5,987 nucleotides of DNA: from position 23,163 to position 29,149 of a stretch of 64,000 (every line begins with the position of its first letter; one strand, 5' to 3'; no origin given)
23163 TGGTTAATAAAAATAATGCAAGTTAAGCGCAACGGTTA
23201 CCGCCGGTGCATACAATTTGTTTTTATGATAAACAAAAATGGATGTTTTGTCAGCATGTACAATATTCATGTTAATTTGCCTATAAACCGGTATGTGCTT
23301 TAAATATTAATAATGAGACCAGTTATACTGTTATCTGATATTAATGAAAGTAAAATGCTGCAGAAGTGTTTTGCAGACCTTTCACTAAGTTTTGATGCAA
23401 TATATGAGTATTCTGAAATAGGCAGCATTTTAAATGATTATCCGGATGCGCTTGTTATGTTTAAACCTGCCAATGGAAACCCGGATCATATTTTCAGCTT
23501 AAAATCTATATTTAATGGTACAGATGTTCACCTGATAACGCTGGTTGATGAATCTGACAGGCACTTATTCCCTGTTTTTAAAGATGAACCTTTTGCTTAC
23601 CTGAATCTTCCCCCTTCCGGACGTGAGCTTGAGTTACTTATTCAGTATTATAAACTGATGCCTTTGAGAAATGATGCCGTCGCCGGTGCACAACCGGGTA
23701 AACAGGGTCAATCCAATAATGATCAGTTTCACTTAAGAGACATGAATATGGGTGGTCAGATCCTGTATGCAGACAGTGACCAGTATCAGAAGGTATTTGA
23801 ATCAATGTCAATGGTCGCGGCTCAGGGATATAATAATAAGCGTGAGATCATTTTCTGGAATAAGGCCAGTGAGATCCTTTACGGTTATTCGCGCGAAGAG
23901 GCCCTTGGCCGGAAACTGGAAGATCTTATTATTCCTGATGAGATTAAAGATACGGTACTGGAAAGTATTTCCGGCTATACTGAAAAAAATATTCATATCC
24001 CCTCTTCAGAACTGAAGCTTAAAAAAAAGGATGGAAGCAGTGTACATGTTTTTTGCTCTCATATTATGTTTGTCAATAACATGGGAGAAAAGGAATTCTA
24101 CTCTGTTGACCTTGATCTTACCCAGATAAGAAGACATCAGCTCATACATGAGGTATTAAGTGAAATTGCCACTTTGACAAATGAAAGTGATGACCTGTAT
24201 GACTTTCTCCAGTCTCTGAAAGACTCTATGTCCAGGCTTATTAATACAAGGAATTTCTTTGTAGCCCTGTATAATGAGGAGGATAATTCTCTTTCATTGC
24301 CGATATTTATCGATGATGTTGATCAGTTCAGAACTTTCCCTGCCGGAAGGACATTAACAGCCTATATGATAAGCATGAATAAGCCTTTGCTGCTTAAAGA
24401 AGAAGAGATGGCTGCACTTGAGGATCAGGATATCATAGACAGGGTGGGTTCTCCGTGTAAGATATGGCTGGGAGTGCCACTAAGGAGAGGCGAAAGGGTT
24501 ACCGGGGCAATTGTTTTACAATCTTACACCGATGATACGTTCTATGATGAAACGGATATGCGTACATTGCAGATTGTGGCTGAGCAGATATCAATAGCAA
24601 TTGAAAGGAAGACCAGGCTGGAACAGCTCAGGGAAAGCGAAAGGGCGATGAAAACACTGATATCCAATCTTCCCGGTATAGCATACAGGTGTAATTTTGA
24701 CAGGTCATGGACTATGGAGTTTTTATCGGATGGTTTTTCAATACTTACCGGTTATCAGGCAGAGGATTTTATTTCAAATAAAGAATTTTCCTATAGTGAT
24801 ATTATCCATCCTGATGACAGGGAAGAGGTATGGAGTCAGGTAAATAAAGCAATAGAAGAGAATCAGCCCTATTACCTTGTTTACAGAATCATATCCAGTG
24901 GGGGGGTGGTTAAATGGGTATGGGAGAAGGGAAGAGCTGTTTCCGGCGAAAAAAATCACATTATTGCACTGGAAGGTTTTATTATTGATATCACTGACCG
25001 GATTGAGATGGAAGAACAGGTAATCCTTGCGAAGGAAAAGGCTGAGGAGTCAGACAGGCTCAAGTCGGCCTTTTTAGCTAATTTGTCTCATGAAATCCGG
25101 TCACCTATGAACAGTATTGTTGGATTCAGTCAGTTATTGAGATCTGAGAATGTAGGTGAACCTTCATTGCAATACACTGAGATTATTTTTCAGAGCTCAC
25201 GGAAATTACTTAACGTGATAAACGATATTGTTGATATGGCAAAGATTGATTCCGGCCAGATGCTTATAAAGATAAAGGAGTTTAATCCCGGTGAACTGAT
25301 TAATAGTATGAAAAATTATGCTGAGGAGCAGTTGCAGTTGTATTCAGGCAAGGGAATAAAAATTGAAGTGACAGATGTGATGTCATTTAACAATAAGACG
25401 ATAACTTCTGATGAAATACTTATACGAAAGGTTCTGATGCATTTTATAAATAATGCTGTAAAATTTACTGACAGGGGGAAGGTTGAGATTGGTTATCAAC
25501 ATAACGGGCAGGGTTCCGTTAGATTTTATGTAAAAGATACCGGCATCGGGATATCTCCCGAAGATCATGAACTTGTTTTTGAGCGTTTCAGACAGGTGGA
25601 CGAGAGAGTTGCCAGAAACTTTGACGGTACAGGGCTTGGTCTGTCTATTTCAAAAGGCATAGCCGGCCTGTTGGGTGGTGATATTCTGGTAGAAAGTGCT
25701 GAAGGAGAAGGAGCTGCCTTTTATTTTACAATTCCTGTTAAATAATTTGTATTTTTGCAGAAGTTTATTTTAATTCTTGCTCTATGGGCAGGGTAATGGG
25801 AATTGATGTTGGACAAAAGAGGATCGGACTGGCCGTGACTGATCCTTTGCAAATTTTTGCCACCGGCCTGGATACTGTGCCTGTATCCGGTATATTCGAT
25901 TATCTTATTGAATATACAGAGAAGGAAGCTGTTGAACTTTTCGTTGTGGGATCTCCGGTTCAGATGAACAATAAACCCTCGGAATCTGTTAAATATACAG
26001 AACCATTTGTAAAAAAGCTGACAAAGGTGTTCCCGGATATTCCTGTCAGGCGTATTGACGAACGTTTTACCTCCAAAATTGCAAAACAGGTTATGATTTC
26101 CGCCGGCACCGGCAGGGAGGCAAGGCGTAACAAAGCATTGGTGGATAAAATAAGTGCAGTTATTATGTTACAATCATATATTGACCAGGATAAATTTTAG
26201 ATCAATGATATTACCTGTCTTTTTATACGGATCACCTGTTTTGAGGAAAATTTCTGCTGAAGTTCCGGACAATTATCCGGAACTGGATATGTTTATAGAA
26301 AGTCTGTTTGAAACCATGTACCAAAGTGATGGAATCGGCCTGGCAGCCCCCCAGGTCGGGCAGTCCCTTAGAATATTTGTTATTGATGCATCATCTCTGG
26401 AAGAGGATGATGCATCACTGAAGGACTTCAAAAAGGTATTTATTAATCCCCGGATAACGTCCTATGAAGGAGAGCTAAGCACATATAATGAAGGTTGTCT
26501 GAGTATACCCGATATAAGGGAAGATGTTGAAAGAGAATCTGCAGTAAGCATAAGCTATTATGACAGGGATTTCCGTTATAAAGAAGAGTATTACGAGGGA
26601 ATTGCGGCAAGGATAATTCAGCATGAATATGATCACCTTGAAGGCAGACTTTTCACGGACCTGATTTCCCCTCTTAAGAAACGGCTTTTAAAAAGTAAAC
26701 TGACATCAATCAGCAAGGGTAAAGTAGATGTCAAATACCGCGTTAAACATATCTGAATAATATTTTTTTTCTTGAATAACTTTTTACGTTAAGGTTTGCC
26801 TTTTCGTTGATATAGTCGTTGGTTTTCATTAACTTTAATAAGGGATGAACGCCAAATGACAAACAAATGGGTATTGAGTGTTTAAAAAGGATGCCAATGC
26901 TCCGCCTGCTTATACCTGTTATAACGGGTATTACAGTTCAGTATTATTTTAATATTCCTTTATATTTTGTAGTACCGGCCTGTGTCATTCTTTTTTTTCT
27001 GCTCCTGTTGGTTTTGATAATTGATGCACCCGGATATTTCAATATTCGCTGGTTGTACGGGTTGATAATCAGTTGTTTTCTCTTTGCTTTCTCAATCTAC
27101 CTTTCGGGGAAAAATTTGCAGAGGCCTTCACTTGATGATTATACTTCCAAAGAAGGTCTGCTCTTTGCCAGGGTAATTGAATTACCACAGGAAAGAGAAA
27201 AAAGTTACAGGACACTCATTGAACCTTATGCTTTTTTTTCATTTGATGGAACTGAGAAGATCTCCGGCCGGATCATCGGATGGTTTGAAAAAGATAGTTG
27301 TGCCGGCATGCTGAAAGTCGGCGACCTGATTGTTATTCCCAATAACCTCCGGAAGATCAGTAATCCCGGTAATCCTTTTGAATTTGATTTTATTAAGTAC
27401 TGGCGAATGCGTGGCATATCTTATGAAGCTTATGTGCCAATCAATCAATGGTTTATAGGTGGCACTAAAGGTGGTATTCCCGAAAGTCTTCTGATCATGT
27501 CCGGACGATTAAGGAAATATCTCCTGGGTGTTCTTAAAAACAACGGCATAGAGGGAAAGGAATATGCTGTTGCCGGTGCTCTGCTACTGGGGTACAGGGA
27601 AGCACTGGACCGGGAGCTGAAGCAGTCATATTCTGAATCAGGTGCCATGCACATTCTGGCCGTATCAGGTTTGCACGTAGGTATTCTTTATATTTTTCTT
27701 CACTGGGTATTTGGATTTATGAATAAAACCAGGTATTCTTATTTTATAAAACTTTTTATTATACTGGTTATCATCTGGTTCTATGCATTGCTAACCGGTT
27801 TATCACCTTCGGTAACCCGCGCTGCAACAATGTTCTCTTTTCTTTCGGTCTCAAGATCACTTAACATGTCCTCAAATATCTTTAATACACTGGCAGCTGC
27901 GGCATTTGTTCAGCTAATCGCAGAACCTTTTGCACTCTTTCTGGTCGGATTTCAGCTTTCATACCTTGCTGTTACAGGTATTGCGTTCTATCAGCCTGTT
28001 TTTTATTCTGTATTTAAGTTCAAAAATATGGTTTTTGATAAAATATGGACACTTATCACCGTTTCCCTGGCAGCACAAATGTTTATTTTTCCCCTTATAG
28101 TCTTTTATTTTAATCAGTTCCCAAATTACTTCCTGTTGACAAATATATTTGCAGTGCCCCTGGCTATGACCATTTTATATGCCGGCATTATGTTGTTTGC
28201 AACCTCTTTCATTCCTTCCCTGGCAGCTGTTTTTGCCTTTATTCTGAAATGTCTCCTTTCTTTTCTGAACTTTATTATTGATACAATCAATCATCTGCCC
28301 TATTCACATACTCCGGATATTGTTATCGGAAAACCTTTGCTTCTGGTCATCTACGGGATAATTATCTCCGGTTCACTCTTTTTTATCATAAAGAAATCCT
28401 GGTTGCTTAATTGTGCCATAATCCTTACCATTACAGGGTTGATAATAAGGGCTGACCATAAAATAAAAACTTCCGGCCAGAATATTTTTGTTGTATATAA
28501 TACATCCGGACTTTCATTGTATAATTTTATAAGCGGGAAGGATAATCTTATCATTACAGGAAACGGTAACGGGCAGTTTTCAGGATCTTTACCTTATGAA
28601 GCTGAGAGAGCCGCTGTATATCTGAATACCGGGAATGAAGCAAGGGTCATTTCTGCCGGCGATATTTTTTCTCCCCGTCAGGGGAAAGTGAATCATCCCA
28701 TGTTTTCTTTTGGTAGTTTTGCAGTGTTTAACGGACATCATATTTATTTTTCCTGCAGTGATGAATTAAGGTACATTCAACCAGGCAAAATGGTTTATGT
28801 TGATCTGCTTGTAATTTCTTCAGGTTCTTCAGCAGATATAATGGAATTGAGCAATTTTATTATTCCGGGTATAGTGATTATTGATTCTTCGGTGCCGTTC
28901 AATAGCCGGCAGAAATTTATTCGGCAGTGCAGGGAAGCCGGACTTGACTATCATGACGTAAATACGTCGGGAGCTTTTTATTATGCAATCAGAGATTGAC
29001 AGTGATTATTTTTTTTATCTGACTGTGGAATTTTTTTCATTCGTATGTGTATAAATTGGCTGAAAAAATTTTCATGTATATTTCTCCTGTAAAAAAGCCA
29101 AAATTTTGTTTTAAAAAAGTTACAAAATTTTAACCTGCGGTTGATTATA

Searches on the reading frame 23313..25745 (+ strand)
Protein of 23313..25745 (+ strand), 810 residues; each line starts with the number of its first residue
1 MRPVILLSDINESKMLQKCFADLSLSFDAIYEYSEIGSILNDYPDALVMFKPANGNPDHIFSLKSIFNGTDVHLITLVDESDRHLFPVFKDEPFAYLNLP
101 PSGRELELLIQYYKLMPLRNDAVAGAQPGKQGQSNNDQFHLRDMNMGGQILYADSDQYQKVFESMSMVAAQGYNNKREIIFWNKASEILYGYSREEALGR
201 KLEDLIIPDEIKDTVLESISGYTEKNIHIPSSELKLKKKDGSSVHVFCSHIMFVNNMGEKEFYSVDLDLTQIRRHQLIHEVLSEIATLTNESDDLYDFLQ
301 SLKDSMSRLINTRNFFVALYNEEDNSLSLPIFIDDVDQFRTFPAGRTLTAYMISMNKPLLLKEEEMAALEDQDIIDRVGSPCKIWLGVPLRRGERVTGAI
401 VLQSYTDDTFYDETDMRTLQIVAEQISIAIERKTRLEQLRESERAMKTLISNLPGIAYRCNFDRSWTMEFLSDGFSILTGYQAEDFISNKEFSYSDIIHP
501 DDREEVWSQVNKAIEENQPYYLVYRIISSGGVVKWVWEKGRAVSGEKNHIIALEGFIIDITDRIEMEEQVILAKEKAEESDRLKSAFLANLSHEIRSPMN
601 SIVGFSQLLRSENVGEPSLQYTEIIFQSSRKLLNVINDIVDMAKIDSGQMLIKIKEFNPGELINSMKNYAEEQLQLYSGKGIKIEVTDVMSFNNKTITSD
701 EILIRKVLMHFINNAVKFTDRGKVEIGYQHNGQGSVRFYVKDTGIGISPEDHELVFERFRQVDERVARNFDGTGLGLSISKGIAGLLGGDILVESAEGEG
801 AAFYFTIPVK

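Call 87: search_protein_families(library=pfam, proteins=[window:23313-25745:+], max_evalue=0.00001)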
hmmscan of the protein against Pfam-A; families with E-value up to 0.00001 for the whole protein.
window:23313-25745:+ (810 aa): 9 families
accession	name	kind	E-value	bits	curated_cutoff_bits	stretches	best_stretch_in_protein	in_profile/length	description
PF08447.18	PAS_3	-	9.8e-29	99.9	25.6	2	470-556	3-88/89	PAS fold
PF02518.31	HATPase_c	-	4.4e-24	85.5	26.4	1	700-809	2-109/111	Histidine kinase-, DNA gyrase B-, and HSP90-like ATPase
PF00512.31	HisKA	-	4.8e-17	62.2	26.9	1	584-648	2-66/66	His Kinase A (phospho-acceptor) domain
PF13185.12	GAF_2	-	9.5e-11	42.5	28.6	1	294-431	3-136/136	GAF domain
PF13492.12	GAF_3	-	3.7e-10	40.7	27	1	297-432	4-129/129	GAF domain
PF13426.13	PAS_9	-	4.3e-10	40.2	27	1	174-262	8-92/103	PAS domain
PF00989.32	PAS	-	3.7e-08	33.8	22.6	0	174-249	18-92/113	PAS fold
PF01590.32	GAF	-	4.2e-07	31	22.4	1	304-430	11-133/133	GAF domain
PF08448.16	PAS_4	-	5.8e-06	26.9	23.1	0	463-563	12-108/110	PAS fold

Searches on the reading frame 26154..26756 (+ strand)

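Call 87: search_protein_families(library=pfam, proteins=[window:26154-26756:+], max_evalue=0.00001)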
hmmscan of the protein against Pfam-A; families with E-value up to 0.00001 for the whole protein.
window:26154-26756:+ (200 aa): 1 family
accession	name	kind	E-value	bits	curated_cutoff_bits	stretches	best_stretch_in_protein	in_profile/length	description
PF01327.26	Pep_deformylase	-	6.7e-49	165.9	22.8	1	20-176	2-155/156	Polypeptide deformylase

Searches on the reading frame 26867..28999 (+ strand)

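Call 87: search_protein_families(library=pfam, proteins=[window:26867-28999:+], max_evalue=0.00001)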
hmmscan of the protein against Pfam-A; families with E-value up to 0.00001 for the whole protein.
window:26867-28999:+ (710 aa): 2 families
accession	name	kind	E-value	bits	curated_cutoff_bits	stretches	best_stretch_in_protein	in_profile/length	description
PF03772.21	Competence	-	1.4e-54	185.7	23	1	239-503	1-261/270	Competence protein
PF13567.11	DUF4131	-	2.8e-21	76.4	31.6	1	29-191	2-160/165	Domain of unknown function (DUF4131)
